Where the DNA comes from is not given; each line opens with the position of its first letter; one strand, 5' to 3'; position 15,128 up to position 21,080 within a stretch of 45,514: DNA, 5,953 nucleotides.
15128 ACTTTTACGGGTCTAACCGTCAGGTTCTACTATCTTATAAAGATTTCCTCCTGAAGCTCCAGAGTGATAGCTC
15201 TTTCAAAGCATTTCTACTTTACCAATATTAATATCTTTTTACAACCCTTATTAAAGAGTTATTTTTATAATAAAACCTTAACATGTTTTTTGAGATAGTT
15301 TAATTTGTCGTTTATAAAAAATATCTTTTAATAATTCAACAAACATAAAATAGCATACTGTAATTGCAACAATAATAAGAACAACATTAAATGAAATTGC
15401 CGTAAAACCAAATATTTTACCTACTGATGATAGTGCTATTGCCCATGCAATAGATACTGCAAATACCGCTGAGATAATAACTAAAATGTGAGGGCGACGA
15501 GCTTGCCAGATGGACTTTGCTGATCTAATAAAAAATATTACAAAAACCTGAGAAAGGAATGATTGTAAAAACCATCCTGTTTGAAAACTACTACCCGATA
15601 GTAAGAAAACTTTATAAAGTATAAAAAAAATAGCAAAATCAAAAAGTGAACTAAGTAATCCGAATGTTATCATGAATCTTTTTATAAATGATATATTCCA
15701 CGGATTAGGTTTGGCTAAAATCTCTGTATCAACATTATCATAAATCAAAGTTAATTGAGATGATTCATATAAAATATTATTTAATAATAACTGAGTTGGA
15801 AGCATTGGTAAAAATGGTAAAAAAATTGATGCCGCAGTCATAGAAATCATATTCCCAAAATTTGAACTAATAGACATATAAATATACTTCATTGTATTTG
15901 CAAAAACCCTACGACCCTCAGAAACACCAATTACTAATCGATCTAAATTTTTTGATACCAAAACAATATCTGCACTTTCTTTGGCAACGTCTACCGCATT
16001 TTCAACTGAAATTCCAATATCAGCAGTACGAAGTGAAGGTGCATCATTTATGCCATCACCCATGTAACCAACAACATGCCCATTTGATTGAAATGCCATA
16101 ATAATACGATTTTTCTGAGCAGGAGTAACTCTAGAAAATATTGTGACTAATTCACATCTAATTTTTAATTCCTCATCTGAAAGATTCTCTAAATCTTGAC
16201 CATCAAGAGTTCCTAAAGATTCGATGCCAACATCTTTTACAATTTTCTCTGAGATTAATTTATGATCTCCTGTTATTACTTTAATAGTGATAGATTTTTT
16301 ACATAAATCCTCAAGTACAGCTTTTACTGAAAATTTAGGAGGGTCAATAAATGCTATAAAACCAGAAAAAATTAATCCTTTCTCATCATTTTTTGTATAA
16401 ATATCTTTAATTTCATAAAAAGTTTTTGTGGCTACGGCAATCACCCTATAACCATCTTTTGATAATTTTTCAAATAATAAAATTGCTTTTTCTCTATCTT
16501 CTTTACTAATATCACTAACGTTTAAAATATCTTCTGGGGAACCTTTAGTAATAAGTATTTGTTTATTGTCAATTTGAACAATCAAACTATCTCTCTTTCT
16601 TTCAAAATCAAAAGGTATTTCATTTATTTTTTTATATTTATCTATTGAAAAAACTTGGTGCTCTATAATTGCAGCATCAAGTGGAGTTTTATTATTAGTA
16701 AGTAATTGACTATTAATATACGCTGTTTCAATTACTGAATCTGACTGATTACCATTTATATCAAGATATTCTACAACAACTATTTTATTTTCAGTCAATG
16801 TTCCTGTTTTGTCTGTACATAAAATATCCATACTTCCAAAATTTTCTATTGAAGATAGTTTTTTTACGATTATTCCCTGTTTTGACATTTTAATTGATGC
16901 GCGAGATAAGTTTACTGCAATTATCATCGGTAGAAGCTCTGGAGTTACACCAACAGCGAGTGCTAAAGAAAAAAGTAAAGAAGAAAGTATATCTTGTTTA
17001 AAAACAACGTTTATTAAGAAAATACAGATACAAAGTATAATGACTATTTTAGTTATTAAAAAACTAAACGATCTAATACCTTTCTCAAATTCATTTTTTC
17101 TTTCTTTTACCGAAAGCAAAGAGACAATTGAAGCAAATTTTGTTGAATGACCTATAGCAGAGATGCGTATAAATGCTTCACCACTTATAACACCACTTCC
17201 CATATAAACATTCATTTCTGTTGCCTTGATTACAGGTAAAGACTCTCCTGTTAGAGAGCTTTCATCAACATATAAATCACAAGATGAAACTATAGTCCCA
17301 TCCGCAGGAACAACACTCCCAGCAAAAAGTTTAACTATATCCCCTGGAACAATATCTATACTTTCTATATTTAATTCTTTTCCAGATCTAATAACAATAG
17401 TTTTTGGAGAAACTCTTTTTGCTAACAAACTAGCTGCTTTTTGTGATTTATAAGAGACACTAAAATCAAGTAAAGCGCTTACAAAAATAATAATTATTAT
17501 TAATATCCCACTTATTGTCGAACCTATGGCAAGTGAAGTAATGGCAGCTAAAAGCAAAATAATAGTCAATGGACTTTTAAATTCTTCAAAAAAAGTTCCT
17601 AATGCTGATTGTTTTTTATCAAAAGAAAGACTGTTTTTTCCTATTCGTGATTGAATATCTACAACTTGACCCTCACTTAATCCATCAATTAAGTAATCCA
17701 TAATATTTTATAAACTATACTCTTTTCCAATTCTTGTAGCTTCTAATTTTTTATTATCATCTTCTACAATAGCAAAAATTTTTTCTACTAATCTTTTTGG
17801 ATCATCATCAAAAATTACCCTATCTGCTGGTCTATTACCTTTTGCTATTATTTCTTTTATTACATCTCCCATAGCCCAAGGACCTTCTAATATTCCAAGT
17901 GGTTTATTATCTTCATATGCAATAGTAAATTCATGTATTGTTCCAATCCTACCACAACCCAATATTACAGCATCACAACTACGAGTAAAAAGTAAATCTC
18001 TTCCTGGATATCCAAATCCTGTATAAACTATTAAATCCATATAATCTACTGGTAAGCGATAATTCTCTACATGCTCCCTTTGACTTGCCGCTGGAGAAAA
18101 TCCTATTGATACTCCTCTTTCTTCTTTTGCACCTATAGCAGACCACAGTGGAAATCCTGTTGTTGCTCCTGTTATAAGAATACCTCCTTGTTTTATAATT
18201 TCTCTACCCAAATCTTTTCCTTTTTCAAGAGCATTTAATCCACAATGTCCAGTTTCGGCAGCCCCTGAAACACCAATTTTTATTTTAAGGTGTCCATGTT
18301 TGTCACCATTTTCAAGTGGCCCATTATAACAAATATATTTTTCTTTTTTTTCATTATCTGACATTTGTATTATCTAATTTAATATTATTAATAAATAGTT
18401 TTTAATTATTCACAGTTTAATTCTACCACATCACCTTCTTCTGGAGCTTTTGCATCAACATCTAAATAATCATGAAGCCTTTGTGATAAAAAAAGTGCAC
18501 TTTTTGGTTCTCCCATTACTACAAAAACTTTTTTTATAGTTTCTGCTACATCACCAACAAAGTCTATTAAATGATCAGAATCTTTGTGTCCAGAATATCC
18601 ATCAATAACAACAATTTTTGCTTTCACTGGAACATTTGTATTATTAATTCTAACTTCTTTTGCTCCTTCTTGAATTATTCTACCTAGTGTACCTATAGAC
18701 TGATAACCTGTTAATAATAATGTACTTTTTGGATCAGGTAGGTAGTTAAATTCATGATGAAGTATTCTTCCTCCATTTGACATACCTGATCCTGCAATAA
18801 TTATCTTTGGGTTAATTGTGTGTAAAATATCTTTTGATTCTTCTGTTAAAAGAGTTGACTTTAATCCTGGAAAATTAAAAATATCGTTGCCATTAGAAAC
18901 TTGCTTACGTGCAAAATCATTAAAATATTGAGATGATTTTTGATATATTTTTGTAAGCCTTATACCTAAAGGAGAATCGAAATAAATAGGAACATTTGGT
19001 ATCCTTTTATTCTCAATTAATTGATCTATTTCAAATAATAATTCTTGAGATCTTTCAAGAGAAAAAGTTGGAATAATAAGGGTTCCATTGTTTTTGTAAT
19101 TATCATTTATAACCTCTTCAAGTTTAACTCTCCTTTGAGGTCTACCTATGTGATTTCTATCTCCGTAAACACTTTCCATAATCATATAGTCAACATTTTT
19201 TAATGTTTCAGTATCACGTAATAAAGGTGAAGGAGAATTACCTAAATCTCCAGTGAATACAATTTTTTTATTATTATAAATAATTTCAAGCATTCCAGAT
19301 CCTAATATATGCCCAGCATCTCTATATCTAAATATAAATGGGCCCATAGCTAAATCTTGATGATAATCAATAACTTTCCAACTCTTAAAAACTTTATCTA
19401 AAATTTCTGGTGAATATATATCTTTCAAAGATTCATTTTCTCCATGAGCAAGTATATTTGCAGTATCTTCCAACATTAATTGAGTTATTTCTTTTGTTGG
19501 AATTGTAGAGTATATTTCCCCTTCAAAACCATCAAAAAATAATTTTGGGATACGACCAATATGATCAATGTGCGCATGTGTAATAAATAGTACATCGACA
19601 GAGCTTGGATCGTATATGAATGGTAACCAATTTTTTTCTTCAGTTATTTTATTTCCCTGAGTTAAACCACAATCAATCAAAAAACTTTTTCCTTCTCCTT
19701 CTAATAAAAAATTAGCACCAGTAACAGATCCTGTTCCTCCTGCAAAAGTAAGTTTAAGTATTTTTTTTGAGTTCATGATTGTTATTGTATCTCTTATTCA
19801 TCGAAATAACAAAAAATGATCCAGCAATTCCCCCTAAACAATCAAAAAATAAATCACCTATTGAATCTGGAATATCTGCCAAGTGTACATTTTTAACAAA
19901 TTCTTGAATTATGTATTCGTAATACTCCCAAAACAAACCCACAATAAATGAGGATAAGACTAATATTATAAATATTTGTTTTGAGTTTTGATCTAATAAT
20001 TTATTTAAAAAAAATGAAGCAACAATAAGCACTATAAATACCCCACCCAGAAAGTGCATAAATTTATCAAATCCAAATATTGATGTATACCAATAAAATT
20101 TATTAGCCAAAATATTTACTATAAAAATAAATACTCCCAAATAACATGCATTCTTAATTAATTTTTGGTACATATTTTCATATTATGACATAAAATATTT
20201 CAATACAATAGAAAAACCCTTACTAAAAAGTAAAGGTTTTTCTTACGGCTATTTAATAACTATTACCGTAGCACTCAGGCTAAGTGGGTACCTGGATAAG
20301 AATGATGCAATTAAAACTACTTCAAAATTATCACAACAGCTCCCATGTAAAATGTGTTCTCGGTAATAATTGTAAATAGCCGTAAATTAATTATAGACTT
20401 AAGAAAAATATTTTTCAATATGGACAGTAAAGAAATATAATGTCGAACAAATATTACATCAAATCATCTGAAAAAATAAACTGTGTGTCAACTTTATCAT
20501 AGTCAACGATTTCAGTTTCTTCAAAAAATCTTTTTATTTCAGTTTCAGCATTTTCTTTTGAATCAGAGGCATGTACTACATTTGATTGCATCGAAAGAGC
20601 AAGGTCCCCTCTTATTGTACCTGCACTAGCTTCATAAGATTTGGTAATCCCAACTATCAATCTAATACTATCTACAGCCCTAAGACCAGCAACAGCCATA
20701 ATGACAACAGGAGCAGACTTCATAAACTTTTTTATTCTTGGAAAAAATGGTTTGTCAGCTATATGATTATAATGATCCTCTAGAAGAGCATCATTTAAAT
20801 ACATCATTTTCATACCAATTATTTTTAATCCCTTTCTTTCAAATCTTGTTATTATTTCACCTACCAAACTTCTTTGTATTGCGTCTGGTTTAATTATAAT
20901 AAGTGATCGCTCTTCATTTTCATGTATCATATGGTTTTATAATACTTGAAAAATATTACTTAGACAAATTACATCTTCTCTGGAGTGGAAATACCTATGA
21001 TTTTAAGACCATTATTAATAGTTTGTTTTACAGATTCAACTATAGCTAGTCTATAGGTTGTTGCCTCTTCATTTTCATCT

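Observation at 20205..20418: Self-contained promoter, ~143-nt structured RNA and terminator unit of unknown class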

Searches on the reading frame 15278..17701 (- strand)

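Call 42: search_protein_families(library=pfam, proteins=[window:15278-17701:-])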
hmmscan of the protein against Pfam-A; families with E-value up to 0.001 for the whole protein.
window:15278-17701:- (807 aa): 5 families
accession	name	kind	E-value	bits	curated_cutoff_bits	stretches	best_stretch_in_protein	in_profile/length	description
PF00122.25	E1-E2_ATPase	-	7e-41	140.2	28.1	1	98-275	4-181/181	E1-E2 ATPase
PF00689.26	Cation_ATPase_C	-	2.5e-19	70.2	27.3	1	630-792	1-173/175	Cation transporting ATPase, C-terminus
PF00702.32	Hydrolase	-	4.7e-10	40.6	26.4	1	291-561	1-191/191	haloacid dehalogenase-like hydrolase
PF00690.31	Cation_ATPase_N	-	5.6e-10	39.2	20.4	1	6-56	19-69/69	Cation transporter/ATPase, N-terminus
PF13246.12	Cation_ATPase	-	6.8e-08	32.9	21.7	1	355-394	45-86/91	Cation transport ATPase (P-type)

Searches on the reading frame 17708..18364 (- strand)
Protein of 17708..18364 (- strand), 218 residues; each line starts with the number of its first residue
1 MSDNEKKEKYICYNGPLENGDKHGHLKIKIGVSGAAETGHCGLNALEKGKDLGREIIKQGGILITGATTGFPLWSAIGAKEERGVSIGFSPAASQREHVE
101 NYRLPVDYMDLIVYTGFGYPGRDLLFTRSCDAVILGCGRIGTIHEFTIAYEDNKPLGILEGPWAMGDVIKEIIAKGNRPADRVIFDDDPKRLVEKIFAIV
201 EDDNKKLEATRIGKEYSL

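Call 42: search_protein_families(library=pfam, proteins=[window:17708-18364:-])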
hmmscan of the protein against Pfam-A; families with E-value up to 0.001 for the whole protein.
window:17708-18364:- (218 aa): 1 family
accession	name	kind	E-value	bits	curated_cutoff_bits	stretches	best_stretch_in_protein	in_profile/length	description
PF18306.6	LDcluster4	-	3.4e-30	105.1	26.3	1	27-192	1-150/151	SLOG cluster4 family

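Call 75: search_protein_families(library=ncbifam, proteins=[window:17708-18364:-], max_evalue=0.001)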
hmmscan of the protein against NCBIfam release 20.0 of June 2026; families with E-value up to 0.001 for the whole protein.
window:17708-18364:- (218 aa): 1 family
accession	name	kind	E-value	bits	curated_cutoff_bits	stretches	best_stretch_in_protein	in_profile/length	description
TIGR00725.1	TIGR00725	hypoth_equivalog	5.1e-20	71.5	106.9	1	28-196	2-158/159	TIGR00725 family protein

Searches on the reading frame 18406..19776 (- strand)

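Call 42: search_protein_families(library=pfam, proteins=[window:18406-19776:-])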
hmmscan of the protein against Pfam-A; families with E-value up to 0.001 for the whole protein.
window:18406-19776:- (456 aa): 5 families
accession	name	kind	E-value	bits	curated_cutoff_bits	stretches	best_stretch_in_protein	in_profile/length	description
PF10996.14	Beta-Casp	-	3.8e-32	111.8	27.7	1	244-367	2-119/120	Beta-Casp domain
PF00753.33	Lactamase_B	-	1.2e-13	51.9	22.7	1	23-189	9-161/196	Metallo-beta-lactamase superfamily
PF16661.11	Lactamase_B_6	-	2.5e-11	43.8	27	1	24-194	1-178/193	Metallo-beta-lactamase superfamily domain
PF07521.17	RMMBL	-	4.5e-10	39.8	21.6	1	382-445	2-63/63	Zn-dependent metallo-hydrolase RNA specificity domain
PF12706.13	Lactamase_B_2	-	2.9e-06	27.5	27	1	32-207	3-170/200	Beta-lactamase superfamily domain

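Call 75: search_protein_families(library=ncbifam, proteins=[window:18406-19776:-], max_evalue=0.001)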
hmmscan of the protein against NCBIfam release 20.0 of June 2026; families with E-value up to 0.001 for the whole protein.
window:18406-19776:- (456 aa): 10 families
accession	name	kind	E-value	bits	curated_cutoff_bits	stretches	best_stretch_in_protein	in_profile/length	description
NF045584.1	cas14_MBL_CASP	equivalog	4.8e-116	388.5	800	1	7-448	1-435/612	type VII CRISPR-associated protein Cas14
TIGR03675.1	arCOG00543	equivalog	1.4e-85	287.8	580.2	1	3-453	171-630/631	beta-CASP ribonuclease aCPSF1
TIGR04122.1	Xnuc_lig_assoc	equivalog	2e-10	40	325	1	135-256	66-188/326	ligase-associated DNA damage response exonuclease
TIGR02651.1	RNase_Z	equivalog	1.9e-05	23.9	292.95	1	24-77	22-69/302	ribonuclease Z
NF033185.1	B3_Acin_new2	exception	2.9e-05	23.4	625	1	21-79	52-109/285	putative subclass B3 metallo-beta-lactamase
NF000801.0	PRK00055.1-3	equivalog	3e-05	23.3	252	1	23-76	23-70/307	ribonuclease Z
NF041257.1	GntH_guanitoxin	equivalog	4e-05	22.6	333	0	26-82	37-90/374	guanitoxin biosynthesis MBL fold metallo-hydrolase GntH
NF002558.0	PRK02126.1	subfamily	0.00038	19.6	315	0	58-74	46-62/345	ribonuclease Z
TIGR00649.1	MG423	subfamily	0.00089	17.8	400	0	58-98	57-97/546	RNase J family beta-CASP ribonuclease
NF033184.1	B3_Acin_new1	exception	0.00091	18.4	580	0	19-80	48-108/283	putative subclass B3 metallo-beta-lactamase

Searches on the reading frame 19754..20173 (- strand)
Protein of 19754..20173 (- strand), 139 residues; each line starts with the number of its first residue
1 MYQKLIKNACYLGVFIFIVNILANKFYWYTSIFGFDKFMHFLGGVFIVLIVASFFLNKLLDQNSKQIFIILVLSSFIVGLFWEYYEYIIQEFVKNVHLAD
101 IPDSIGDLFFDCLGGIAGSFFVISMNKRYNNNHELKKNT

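Call 42: search_protein_families(library=pfam, proteins=[window:19754-20173:-])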
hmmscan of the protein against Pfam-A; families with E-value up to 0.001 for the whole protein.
window:19754-20173:- (139 aa): 1 family
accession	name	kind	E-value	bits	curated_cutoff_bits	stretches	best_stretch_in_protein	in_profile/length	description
PF09997.14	DUF2238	-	0.00037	20.8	26.4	1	34-94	58-116/140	Predicted membrane protein (DUF2238)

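Call 75: search_protein_families(library=ncbifam, proteins=[window:19754-20173:-], max_evalue=0.001)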
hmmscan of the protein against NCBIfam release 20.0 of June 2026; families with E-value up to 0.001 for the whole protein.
window:19754-20173:- (139 aa): 0 families

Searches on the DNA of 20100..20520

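Call 4: search_rna_families(source=window, start=20100, end=20520, threshold=evalue, max_evalue=10, show_alignments=4)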
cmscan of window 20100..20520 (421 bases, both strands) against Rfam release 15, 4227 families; matches with E-value up to 10: 11.
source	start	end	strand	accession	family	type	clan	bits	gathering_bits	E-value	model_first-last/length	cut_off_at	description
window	20210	20261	+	RF01096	PK-HAV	Cis-reg;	-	23.7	50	1.2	1-56/56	no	HepA virus 3'-terminal pseudoknot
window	20193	20257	-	RF02621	BSnc120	Gene; sRNA;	-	23.2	114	0.0058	1-88/88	no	Brucella sRNA 120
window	20349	20432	-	RF02256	adapt33_2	Gene; lncRNA;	-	18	60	2.9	1-71/71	no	Adaptive response 33 conserved region 2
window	20196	20244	+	RF02618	SSRC34_2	Gene; sRNA;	-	17.3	48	2.8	1-125/125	no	Streptococcus sRNA 34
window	20200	20269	-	RF02362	Yfr10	Gene; sRNA;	-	17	43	6.7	1-78/78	no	Cyanobacterial functional RNA 10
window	20293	20345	+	RF01288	snoR31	Gene; snRNA; snoRNA; CD-box;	-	16.2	44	7.7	1-93/93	no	Small nucleolar RNA snoR31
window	20198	20254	-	RF00722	mir-451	Gene; miRNA;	-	15.8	66.5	1.3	1-71/71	no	mir-451 microRNA precursor family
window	20246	20382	+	RF04195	MIR6217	Gene; miRNA;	-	15.2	110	0.54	1-228/228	no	MIR6217 microRNA precursor family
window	20210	20243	+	RF00722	mir-451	Gene; miRNA;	-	12.7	66.5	9.6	12-59/71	no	mir-451 microRNA precursor family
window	20160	20183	+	RF00015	U4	Gene; snRNA; splicing;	CL00007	11.4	46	3.5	115-138/138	no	U4 spliceosomal RNA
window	20210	20243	-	RF02377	SurA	Gene; sRNA;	-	11.3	100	1.1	244-277/279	no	SurA sRNA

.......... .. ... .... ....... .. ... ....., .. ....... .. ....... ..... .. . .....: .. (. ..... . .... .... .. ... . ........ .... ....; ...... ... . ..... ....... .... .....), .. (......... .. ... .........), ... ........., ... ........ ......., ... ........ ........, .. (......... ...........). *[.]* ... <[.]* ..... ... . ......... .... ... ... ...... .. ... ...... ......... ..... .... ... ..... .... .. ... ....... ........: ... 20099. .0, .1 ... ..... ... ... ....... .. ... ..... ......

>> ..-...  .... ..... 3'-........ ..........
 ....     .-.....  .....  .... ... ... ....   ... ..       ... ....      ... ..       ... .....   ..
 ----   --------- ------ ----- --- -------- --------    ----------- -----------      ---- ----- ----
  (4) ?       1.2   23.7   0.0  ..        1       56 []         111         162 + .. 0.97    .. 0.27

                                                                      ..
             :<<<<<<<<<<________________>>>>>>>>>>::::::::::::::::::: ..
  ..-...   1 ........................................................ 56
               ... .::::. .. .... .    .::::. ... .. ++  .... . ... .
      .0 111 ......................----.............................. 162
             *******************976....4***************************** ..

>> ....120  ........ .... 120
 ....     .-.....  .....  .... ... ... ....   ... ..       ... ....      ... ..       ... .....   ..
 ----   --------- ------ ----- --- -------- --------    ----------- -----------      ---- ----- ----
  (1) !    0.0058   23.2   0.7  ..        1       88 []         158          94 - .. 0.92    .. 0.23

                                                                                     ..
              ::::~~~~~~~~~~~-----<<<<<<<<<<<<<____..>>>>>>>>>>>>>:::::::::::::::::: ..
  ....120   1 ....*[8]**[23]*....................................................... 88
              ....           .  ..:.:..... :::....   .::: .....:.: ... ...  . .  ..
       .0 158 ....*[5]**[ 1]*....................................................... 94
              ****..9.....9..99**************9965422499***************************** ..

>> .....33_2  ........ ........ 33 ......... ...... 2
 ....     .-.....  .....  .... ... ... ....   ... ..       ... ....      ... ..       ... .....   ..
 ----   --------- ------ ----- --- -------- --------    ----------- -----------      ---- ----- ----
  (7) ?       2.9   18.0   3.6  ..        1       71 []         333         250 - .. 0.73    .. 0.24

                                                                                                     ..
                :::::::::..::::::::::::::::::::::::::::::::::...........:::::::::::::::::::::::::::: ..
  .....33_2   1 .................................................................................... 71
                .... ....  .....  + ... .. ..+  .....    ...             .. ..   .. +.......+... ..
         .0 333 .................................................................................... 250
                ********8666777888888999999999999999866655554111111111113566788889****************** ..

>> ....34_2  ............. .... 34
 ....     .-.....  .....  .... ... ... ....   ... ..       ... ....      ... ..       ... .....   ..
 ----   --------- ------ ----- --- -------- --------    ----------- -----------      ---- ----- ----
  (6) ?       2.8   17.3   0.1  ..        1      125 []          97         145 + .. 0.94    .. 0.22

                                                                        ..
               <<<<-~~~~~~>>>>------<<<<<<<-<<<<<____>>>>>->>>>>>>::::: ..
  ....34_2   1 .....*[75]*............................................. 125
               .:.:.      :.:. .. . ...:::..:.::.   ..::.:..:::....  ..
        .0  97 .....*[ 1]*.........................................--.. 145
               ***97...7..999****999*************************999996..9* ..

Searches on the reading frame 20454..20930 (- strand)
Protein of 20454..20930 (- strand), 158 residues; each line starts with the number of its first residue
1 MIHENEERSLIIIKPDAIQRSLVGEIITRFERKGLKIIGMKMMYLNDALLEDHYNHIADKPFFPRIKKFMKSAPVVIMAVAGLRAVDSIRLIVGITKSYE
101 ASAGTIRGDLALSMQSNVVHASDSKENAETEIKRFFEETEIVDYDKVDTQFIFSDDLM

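Call 42: search_protein_families(library=pfam, proteins=[window:20454-20930:-])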
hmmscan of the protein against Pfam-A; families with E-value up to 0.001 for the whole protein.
window:20454-20930:- (158 aa): 1 family
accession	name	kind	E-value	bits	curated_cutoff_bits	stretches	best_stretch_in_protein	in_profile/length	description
PF00334.24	NDK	-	8e-50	168.6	27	1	7-141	1-135/135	Nucleoside diphosphate kinase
